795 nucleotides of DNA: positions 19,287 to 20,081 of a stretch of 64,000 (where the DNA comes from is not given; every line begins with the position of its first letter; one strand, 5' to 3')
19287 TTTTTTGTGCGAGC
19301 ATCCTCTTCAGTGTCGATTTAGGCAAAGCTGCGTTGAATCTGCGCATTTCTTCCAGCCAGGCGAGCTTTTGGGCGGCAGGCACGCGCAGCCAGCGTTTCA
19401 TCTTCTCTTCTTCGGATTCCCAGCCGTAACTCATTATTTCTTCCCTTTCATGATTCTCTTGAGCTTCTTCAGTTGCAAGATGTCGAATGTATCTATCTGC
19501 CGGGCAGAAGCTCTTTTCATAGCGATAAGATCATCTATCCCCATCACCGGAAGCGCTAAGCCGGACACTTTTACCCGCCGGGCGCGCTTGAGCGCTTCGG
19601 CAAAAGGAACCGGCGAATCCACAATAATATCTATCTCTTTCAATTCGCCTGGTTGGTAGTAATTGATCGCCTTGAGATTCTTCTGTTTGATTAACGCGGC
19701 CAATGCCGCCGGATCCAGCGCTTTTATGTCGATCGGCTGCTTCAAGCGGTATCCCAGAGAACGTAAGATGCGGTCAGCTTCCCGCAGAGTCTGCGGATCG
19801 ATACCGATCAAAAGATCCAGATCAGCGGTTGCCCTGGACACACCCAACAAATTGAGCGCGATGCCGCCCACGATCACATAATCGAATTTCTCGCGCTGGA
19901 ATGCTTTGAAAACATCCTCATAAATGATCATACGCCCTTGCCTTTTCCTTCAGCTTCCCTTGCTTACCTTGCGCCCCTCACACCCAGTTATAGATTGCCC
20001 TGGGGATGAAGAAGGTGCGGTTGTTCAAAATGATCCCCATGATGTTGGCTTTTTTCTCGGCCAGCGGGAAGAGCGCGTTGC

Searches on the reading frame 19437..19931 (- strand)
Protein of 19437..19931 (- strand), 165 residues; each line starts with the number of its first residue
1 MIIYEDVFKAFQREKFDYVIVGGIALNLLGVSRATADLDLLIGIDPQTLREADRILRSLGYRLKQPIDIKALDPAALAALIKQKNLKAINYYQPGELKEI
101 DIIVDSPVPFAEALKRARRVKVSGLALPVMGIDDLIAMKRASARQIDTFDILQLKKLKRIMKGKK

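Call 3: search_protein_families(library=pfam, proteins=[window:19437-19931:-], max_evalue=1)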
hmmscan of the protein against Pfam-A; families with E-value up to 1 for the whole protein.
window:19437-19931:- (165 aa): 5 families
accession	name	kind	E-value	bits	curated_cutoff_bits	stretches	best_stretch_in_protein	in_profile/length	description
PF09970.15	DUF2204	-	2.5e-07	31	20.3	1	4-160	5-147/181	Nucleotidyl transferase of unknown function (DUF2204)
PF19502.5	DUF6036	-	9.4e-06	26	23.6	1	13-153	17-117/164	Nucleotidyltransferase of unknown function (DUF6036)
PF14907.12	NTP_transf_5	-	4.2e-05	23.7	31.2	1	5-134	61-182/249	Uncharacterised nucleotidyltransferase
PF08843.17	AbiEii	-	7.3e-05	23.3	22.5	1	10-139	9-145/238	Nucleotidyl transferase AbiEii toxin, Type IV TA system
PF23914.1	TPR_CcmH_CycH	-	0.1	12.8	42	1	43-93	97-145/158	Cytochrome c-type biogenesis protein H TPR domain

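Call 4: search_protein_families(library=ncbifam, proteins=[window:19437-19931:-], max_evalue=1)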
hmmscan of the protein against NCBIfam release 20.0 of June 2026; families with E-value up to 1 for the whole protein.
window:19437-19931:- (165 aa): 0 families

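Call 5: search_protein_families(library=padloc, proteins=[window:19437-19931:-], max_evalue=1)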
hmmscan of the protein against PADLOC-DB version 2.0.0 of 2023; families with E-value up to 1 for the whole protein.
window:19437-19931:- (165 aa): 2 families
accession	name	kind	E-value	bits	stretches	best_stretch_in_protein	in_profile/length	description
PDLC02291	AbiEii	-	0.0021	15.4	1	14-59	53-94/310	AbiEii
PDLC02322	AbiEii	-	0.025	12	1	16-73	49-107/324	AbiEii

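Call 6: find_homologous_proteins(query=window:19437-19931:-)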
Query window:19437-19931:- (165 aa): 130 proteins with E <= 0.001 among 2219 candidates; the best 120 are listed.
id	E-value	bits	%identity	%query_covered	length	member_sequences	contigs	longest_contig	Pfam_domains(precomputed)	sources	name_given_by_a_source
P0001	2.0e-96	338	100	100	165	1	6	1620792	PF14907.13,PF09970.16,PF19502.6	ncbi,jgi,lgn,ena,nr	ncbi:MAG TPA: nucleotidyltransferase [Candidatus Omnitrophota bacterium]|nr:nucleotidyltransferase [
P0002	2.6e-54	201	61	98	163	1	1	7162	PF09970.16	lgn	-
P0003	3.0e-54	201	58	98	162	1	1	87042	-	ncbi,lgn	-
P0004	4.5e-54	201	61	96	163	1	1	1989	PF14907.13,PF19502.6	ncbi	-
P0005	7.7e-54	200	59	98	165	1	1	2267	PF10706.16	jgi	jgi:hypothetical protein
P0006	1.2e-53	199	61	97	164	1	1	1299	-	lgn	-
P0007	4.5e-53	197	57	98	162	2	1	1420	-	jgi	-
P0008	1.6e-52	196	59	93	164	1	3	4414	PF09970.16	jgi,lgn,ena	jgi:predicted nucleotidyltransferase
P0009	3.1e-51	191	56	97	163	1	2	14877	-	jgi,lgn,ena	-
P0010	1.7e-50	189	59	97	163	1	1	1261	-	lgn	-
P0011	2.3e-50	189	56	98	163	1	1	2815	-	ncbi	-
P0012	3.1e-49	185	55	98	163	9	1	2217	-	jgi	jgi:hypothetical protein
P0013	6.3e-49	184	57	98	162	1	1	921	-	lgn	-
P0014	8.3e-48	180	55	97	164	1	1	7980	PF10706.16,PF19502.6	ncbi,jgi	ncbi:MAG: hypothetical protein WC779_06505 [Candidatus Omnitrophota bacterium]|jgi:hypothetical prot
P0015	7.1e-47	177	55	97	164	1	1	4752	PF10706.16,PF19502.6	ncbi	-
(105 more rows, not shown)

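Call 10: find_related_loci(query=A1, collection=genome_contigs, flank=4000)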
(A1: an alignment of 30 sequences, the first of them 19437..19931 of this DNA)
Query A1 (165 aa) in genome_contigs; peptide patterns used: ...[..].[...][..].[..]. (x = any residue, [..] = any of these).
599 stretches matched a pattern (row limit reached: there are more); 317 encode a relative of the query (tblastn E <= 1e-3); the best 80 are kept; 80 distinct loci.
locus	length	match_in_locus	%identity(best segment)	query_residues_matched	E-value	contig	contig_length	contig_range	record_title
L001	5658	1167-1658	49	1-163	2e-48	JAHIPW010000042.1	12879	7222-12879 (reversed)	MAG: bacterium isolate KR13_S3.mb.88 KR13_S3.mb.88_k141_150898, whole genome shotgun sequence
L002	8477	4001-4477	49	1-158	6e-48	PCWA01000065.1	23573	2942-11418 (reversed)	MAG: Candidatus Omnitrophica bacterium CG11_big_fil_rev_8_21_14_0_20_42_13 CG11_8_21_14_0.20_scaffold_1102_c, whole geno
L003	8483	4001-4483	48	1-160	1e-47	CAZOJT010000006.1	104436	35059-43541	MAG TPA_asm: uncultured Ignavibacteria bacterium isolate binchicken_co89_550 genome assembly, contig: NODE_156_length_10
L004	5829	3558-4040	49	1-160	1e-47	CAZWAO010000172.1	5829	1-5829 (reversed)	MAG TPA_asm: uncultured Ignavibacteria bacterium isolate binchicken_co81_427 genome assembly, contig: NODE_25588_length_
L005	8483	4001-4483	47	1-160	3e-47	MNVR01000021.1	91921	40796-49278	MAG: Candidatus Omnitrophica bacterium CG1_02_44_16 cg1_0.2_scaffold_381_c, whole genome shotgun sequence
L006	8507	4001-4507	46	1-160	7e-47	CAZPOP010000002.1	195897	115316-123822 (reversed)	MAG TPA_asm: uncultured Ignavibacteria bacterium isolate SRP214966_co5_260 genome assembly, contig: NODE_5_length_195897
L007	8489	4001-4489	50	1-162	7e-47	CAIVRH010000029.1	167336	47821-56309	uncultured candidate division Zixibacteria bacterium isolate AM-sed-core3-D1_bin-832 genome assembly, contig: bin-832:29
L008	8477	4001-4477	47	1-158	3e-46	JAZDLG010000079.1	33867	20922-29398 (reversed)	MAG: Candidatus Omnitrophota bacterium isolate MEGAHIT-group-0.580 k141_21022135, whole genome shotgun sequence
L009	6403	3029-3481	50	1-150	6e-46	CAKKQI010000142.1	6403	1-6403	Candidatus Brocadiaceae bacterium isolate Hainich-H41-bin252-1 genome assembly, contig: H41-bin252_1_Hain_H41_02um_R2_12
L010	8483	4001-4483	46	1-160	2e-45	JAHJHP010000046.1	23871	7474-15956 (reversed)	MAG: Candidatus Omnitrophota bacterium isolate Modern_marine_planktonic.mb.39 Modern_marine_plan.mb.39_k141_399606, whol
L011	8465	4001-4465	48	1-154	3e-45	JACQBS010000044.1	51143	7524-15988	MAG: Nitrospinota bacterium isolate NC_groundwater_948_Pr1_S-0.2um_39_25 Montesol18-Sp2_coassembly_scaffold_278726, whol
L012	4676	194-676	47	1-160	2e-45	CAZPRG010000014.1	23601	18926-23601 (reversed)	MAG TPA_asm: uncultured Ignavibacteria bacterium isolate binchicken_co81_452 genome assembly, contig: NODE_2777_length_2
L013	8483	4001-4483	45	1-160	1e-43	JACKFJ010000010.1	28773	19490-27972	MAG: Candidatus Omnitrophota bacterium isolate HK-STAS-OMNI-2 HK-STAS-OMNI-2_10, whole genome shotgun sequence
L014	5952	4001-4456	47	1-151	2e-43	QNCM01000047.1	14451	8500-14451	MAG: Candidatus Makaraimicrobium thalassicum isolate B134_G9 B134_Guay9_scaffold_03760, whole genome shotgun sequence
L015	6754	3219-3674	49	1-151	2e-43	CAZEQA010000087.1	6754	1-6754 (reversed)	MAG TPA_asm: uncultured Planctomycetia bacterium isolate binchicken_co34_26 genome assembly, contig: NODE_20324_length_6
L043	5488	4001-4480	35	1-159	1e-29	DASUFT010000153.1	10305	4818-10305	MAG TPA_asm: Candidatus Polarisedimenticolaceae bacterium isolate SMAG_U1386 k141_808189, whole genome shotgun sequence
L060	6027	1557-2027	34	1-157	6e-27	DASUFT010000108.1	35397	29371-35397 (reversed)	MAG TPA_asm: Candidatus Polarisedimenticolaceae bacterium isolate SMAG_U1386 k141_631889, whole genome shotgun sequence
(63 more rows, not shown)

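Call 16: search_protein_families(library=pfam, proteins=[L005:4568-5926:+, L003:559-1827:+, L003:4855-5403:+, L005:3166-3645:+, L005:5923-6861:+, L013:3543-4004:+, L003:5617-6561:+, L004:383-2053:+, L005:6895-7683:+, L005:2252-3196:+], max_evalue=0.001)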
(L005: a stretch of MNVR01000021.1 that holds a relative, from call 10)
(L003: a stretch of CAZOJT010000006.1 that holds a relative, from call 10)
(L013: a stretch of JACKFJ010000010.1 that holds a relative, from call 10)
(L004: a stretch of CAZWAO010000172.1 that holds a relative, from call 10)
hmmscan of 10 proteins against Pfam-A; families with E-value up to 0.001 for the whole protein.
L005:4568-5926:+ (452 aa): 10 families
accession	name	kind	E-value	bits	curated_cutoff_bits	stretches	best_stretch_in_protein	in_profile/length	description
PF00132.30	Hexapep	-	2.2e-23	81.3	27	3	299-332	2-35/36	Bacterial transferase hexapeptide (six repeats)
PF12804.13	NTP_transf_3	-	1.1e-21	78.1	27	1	38-161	1-121/160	MobA-like NTP transferase domain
PF00483.29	NTP_transferase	-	4.9e-18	66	21.2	1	39-243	3-214/245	Nucleotidyl transferase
PF01128.25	IspD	-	2.3e-11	44.3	27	1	37-148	2-114/221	2-C-methyl-D-erythritol 4-phosphate cytidylyltransferase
PF25084.1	LbH_EIF2B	-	2.4e-11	44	54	2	291-381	14-103/105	EIF2B subunit epsilon LbH domain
PF02348.25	CTP_transf_3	-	1.3e-08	35.4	22.6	1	38-154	2-117/217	Cytidylyltransferase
PF14602.12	Hexapep_2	-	1.8e-07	31.2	27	1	395-428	3-34/34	Hexapeptide repeat of succinyl-transferase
PF24894.1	Hexapep_GlmU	-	0.00012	22.6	23.3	0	335-384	35-84/104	GlmU-like, C-terminal hexapeptide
PF25087.1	GMPPB_C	-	0.00047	20.3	39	0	312-384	6-72/110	GMPPB C-terminal domain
PF07959.18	Fucose_pyrophosphorylase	-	0.0007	19.1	34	0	349-402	287-341/418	Fucose pyrophosphorylase domain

L003:559-1827:+ (422 aa): 3 families
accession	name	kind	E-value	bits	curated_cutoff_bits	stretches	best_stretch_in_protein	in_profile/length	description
PF07969.17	Amidohydro_3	-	2.6e-26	93.6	29.7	2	139-418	164-471/472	Amidohydrolase family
PF01979.26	Amidohydro_1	-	8.2e-21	75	25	1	76-417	1-344/345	Amidohydrolase family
PF22039.1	HUTI_composite_bact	-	1.7e-05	24.8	25.5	1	39-58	1-20/26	Imidazolonepropionase-like composite domain, bacteria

L003:4855-5403:+ (182 aa): 1 family
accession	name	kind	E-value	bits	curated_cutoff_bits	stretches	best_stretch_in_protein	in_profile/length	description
PF04390.17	LptE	-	1.5e-12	48.6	23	1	52-178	2-118/118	Lipopolysaccharide-assembly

L005:3166-3645:+ (159 aa): 5 families
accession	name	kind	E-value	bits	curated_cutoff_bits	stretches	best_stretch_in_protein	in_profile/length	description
PF04026.17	SpoVG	-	5.2e-27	94.2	29.6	1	18-140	1-81/82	SpoVG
PF00641.23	Zn_ribbon_RanBP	-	7e-05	22.4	27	1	74-93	7-26/30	Zn-finger in Ran binding protein and others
PF12773.13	DZR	-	0.00013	22.5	27.3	1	74-96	1-23/45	Double zinc ribbon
PF24463.1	DUF7577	-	0.00013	21.9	28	1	73-95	4-26/27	Domain of unknown function (DUF7577)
PF13240.11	Zn_Ribbon_1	-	0.00063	19.9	25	1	74-95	2-23/23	zinc-ribbon domain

L005:5923-6861:+ (312 aa): 4 families
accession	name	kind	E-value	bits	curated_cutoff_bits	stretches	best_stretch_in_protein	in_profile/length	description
PF13793.12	Pribosyltran_N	-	3.1e-56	188.7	25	1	5-120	2-117/117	N-terminal domain of ribose phosphate pyrophosphokinase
PF14572.12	Pribosyl_synth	-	2.9e-33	115.8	27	1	200-311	71-183/184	Phosphoribosyl synthetase-associated domain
PF00156.33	Pribosyltran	-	1.8e-20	73.3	26.3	1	148-258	15-133/158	Phosphoribosyl transferase domain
PF14681.12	UPRTase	-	3.3e-05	23.9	27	1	202-265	109-173/206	Uracil phosphoribosyltransferase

L013:3543-4004:+ (153 aa): 1 family
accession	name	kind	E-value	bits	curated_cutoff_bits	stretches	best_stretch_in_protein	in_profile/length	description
PF01668.23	SmpB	-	1.5e-57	194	27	1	6-148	1-142/143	SmpB protein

L003:5617-6561:+ (314 aa): 1 family
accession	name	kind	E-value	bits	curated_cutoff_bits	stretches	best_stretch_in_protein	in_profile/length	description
PF19572.5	PorV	-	4.8e-10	39.8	27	1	26-218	5-216/243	Type IX secretion system protein PorV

L004:383-2053:+ (556 aa): 3 families
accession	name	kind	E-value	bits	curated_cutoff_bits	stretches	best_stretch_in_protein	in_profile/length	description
PF17392.7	Urocanase_C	-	1.2e-93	312.4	23.6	1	346-540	1-195/196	Urocanase C-terminal domain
PF01175.24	Urocanase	-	7.3e-90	300.6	23.2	1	135-343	1-209/209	Urocanase Rossmann-like domain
PF17391.7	Urocanase_N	-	5.3e-62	207.7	23.2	1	6-132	1-127/127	Urocanase N-terminal domain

L005:6895-7683:+ (262 aa): 2 families
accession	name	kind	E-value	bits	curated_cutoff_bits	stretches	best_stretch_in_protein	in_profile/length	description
PF14693.11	Ribosomal_TL5_C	-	1e-25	90.3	27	1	120-202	2-83/84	Ribosomal protein TL5, C-terminal domain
PF01386.24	Ribosomal_L25p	-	8.9e-19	68.2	23.6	1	17-111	1-82/82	Ribosomal L25p family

L005:2252-3196:+ (314 aa): 3 families
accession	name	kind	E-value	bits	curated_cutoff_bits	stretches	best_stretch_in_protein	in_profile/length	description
PF00288.32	GHMP_kinases_N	-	1.3e-19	70.6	22.3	1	83-159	1-85/87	GHMP kinases N terminal domain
PF08544.19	GHMP_kinases_C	-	7.3e-07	29.9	21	1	227-302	2-83/85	GHMP kinases C terminal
PF22700.2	MVD-like_N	-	3.2e-05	24.1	27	1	62-155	44-135/157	Diphosphomevalonate decarboxylase-like N-terminal domain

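Call 20: search_solved_structures(query=A1, max_evalue=1, show_alignments=2)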
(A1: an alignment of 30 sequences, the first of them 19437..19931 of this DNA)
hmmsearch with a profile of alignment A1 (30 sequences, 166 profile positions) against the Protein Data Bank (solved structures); distinct sequences matched with E-value up to 1: 11.
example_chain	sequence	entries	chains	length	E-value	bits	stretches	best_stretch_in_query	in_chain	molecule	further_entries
8an4_A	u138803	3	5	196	3.3e-08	36.7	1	7-158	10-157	Bacterial toxin | Nucleotidyl transferase AbiEii/AbiGii toxin family protein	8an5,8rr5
4fo1_A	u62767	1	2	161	0.00095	22.2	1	7-65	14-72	Lincosamide resistance protein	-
4wh5_A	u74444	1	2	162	0.00097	22.2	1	7-65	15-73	Lincosamide resistance protein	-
5uvd_A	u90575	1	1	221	0.0038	20.3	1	8-50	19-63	Nucleotidyltransferase-like protein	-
4hx0_A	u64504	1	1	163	0.025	17.6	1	4-43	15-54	Putative nucleotidyltransferase TM1012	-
2fcl_A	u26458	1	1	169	0.029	17.4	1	4-43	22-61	hypothetical protein TM1012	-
2ewr_A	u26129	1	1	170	0.029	17.4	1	4-43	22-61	hypothetical protein TM1012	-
6az3_Q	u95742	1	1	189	0.05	16.6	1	26-73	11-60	Ribosomal protein L19e family protein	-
3jcs_Q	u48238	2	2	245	0.083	15.9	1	26-73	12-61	ribosomal protein L19e | eL19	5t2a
8a3w_Q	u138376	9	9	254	0.087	15.9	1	26-73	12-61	Putative 60S ribosomal protein L19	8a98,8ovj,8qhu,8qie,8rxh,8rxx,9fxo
2l69_A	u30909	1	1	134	0.12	15.4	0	41-88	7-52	Rossmann 2x3 fold protein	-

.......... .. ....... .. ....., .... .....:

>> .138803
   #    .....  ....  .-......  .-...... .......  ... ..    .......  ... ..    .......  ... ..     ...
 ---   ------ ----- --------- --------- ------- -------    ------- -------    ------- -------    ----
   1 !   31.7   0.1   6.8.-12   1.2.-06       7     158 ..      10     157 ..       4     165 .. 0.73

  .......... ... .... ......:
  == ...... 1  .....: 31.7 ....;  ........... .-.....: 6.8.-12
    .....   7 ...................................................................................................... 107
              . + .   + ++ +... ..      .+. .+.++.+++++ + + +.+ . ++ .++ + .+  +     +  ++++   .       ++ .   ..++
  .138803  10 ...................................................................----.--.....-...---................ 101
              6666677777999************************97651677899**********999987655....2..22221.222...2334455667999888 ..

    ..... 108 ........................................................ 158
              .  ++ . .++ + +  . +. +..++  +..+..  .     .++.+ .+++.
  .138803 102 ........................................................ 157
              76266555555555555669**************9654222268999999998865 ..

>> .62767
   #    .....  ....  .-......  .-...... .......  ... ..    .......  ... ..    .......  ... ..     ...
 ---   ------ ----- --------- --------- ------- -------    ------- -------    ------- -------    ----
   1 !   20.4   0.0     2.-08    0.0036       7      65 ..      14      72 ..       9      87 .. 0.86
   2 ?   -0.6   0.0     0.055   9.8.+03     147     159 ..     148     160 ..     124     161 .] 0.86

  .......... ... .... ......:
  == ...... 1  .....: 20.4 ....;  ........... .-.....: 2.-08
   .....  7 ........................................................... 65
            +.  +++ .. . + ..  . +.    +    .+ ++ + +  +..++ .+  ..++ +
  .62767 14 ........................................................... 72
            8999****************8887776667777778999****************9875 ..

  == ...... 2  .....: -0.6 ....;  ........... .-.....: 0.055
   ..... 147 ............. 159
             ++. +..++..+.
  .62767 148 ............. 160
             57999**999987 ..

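Call 36: predict_structure(alignment_id=A1)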
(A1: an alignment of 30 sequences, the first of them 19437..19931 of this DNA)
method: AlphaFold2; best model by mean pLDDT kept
length: 165 residues; sequences in the alignment: 30
mean_pLDDT: 94.8   pTM: 0.89
mean pLDDT of the five models: 94.8, 94.0, 93.4, 92.6, 92.5
residues with pLDDT >= 90: 149; 70-90: 13; 50-70: 3; < 50: 0
segments of 3 or more residues with pLDDT < 50: none
pLDDT, mean of each block of 10 residues (from residue 1): 88 98 95 92 97 98 96 95 96 96 97 97 95 96 90 95 82
secondary structure, 60 per line:
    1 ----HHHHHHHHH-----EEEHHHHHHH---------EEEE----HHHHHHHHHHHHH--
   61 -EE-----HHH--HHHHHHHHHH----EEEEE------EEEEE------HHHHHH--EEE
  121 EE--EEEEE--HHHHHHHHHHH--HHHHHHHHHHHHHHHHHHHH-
elements in order: H5-13 E19-21 H22-28 E38-41 H46-58 H74-83 E88-92 E99-103 H110-115 E118-122 E125-129 H132-142 H145-164
